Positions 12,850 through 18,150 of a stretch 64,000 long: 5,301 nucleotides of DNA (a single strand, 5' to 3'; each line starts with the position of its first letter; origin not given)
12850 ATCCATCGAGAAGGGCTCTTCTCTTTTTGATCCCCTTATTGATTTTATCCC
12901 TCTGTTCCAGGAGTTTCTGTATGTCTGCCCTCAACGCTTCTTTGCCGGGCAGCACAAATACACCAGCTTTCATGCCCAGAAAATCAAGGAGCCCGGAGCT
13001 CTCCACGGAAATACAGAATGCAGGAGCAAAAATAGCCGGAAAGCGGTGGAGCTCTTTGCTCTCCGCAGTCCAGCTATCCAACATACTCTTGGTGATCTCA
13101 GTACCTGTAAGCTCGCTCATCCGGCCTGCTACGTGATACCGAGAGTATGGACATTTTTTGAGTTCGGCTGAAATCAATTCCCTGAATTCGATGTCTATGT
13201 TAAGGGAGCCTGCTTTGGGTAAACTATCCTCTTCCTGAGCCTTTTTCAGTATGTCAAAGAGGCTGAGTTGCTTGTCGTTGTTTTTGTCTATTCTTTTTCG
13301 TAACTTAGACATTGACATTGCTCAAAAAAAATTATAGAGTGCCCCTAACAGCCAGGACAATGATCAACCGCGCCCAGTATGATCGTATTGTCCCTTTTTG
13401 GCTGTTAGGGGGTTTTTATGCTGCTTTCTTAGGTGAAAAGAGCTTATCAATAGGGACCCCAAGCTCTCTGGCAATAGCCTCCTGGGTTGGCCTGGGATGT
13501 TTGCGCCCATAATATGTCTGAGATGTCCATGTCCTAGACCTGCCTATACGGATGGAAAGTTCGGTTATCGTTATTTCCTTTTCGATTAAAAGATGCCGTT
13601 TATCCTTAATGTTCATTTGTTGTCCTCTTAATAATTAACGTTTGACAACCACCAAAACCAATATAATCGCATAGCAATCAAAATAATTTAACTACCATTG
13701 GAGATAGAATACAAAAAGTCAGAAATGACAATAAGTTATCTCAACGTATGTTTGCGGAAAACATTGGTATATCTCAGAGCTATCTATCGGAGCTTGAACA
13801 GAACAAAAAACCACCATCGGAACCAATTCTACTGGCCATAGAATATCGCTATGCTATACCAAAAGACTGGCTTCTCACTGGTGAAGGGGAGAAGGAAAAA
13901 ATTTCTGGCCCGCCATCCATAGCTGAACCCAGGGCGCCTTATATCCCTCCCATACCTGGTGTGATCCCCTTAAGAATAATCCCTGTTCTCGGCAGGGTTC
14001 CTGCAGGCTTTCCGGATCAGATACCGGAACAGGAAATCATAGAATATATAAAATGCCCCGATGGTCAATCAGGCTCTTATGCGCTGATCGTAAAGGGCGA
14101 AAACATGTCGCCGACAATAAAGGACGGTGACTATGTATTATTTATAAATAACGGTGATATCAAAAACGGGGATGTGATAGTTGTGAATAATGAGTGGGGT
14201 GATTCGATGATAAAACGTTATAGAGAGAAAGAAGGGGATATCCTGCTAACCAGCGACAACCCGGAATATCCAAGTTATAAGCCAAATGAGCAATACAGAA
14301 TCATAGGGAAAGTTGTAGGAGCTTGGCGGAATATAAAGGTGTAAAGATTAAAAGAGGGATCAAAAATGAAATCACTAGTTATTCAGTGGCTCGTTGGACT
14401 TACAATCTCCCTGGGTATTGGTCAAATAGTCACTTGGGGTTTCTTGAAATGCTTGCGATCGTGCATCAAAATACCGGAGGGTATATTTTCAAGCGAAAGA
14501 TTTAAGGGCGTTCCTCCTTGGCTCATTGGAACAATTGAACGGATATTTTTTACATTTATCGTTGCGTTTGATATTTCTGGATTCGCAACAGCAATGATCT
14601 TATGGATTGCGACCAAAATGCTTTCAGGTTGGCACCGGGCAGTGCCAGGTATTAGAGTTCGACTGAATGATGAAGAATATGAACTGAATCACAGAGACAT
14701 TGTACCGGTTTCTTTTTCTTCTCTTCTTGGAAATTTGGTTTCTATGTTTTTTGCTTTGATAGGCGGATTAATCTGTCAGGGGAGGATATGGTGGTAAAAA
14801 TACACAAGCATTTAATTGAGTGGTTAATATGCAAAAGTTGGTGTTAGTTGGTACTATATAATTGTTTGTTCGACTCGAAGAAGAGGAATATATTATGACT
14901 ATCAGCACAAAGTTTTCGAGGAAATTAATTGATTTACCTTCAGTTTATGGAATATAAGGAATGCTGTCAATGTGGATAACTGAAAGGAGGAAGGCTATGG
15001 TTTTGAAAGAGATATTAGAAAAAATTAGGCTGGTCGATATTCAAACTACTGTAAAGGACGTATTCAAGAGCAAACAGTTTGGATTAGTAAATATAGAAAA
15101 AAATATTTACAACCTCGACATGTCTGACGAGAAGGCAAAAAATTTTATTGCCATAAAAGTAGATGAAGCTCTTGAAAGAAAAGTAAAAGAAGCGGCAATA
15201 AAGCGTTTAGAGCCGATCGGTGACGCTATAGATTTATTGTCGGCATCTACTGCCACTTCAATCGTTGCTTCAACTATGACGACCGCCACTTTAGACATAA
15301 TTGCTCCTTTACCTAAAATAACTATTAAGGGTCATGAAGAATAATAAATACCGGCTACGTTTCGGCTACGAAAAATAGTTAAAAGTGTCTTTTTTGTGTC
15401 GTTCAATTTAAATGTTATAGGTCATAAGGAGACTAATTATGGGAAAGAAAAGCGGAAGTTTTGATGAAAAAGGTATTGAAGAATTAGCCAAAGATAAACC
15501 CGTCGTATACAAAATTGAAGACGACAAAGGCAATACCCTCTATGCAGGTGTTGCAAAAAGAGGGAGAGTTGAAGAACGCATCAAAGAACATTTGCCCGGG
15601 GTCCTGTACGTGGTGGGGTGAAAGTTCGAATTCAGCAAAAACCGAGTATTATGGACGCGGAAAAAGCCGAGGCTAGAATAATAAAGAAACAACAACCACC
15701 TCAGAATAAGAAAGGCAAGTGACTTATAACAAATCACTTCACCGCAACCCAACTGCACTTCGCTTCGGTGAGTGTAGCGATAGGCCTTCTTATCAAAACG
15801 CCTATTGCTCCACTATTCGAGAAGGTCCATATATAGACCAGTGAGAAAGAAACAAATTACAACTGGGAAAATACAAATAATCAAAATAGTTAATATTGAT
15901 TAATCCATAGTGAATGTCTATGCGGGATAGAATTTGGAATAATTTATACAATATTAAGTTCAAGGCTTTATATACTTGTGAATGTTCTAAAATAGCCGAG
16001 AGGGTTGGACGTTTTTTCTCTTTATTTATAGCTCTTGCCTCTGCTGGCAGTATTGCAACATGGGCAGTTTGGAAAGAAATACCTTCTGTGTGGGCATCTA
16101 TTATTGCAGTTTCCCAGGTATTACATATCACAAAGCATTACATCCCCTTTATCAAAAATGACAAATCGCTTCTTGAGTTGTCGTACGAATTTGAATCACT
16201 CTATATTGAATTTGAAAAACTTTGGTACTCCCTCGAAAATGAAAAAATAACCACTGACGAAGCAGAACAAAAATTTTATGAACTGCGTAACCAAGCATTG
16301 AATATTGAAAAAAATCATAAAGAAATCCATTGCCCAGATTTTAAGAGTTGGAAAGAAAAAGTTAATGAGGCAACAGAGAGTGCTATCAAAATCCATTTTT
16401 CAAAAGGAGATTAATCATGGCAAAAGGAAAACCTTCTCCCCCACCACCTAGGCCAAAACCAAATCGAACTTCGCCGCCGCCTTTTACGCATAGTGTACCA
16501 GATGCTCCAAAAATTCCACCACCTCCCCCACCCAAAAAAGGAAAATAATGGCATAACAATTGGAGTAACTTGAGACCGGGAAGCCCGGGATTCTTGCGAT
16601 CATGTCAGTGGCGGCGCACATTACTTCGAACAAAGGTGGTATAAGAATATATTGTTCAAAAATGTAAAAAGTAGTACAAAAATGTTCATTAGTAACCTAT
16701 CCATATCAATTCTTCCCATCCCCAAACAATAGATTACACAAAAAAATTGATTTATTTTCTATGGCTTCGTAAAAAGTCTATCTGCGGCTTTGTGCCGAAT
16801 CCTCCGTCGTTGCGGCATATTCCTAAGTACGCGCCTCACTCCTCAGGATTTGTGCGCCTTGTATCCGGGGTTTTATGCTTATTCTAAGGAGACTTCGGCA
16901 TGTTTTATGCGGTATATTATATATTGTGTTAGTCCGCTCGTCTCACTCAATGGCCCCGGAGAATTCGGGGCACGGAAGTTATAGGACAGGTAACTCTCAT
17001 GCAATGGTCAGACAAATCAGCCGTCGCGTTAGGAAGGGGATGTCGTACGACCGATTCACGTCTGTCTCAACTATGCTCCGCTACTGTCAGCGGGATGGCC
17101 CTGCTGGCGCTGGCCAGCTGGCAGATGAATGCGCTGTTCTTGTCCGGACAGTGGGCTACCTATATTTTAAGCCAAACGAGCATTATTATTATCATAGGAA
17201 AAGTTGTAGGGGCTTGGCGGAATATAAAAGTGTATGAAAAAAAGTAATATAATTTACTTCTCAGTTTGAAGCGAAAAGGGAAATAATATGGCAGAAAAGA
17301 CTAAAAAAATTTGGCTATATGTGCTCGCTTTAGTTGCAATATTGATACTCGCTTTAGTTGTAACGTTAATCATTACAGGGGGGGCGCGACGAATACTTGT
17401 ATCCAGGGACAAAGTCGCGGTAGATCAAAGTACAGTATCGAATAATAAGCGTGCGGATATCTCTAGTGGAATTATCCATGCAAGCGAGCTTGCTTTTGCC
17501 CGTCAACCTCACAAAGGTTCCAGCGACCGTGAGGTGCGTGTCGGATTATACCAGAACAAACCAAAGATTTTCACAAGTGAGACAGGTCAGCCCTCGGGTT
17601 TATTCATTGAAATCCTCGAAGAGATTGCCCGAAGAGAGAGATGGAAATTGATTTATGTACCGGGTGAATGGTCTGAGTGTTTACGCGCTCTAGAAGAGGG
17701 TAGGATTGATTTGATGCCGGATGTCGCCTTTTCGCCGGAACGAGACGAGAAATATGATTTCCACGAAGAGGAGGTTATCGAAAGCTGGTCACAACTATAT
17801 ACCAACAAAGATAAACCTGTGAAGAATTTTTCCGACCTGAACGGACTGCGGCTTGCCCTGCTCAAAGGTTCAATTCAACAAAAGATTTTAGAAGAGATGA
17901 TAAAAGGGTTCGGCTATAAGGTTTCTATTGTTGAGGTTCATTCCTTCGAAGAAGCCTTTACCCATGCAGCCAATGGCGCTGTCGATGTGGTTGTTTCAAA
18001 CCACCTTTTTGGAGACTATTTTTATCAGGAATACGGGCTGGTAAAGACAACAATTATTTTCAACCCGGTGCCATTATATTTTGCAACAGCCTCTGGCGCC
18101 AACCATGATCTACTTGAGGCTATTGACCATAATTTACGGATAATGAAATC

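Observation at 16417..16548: A translationally coupled 43-aa polyproline, basic micropeptide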

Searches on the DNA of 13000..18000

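Call 5: search_rna_families(source=window, start=13000, end=18000, threshold=evalue, max_evalue=1)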
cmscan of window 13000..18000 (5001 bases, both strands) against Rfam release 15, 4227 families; matches with E-value up to 1: 2.
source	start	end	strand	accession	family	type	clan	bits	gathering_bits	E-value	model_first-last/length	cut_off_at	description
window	16352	16404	-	RF02721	sca_ncR26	Gene; snRNA; snoRNA; scaRNA;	-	24.6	37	0.9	1-68/68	no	Small Cajal body specific RNA ncR26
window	14667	14727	+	RF00649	mir-128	Gene; miRNA;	-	18.9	49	0.75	1-83/83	no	mir-128 microRNA precursor family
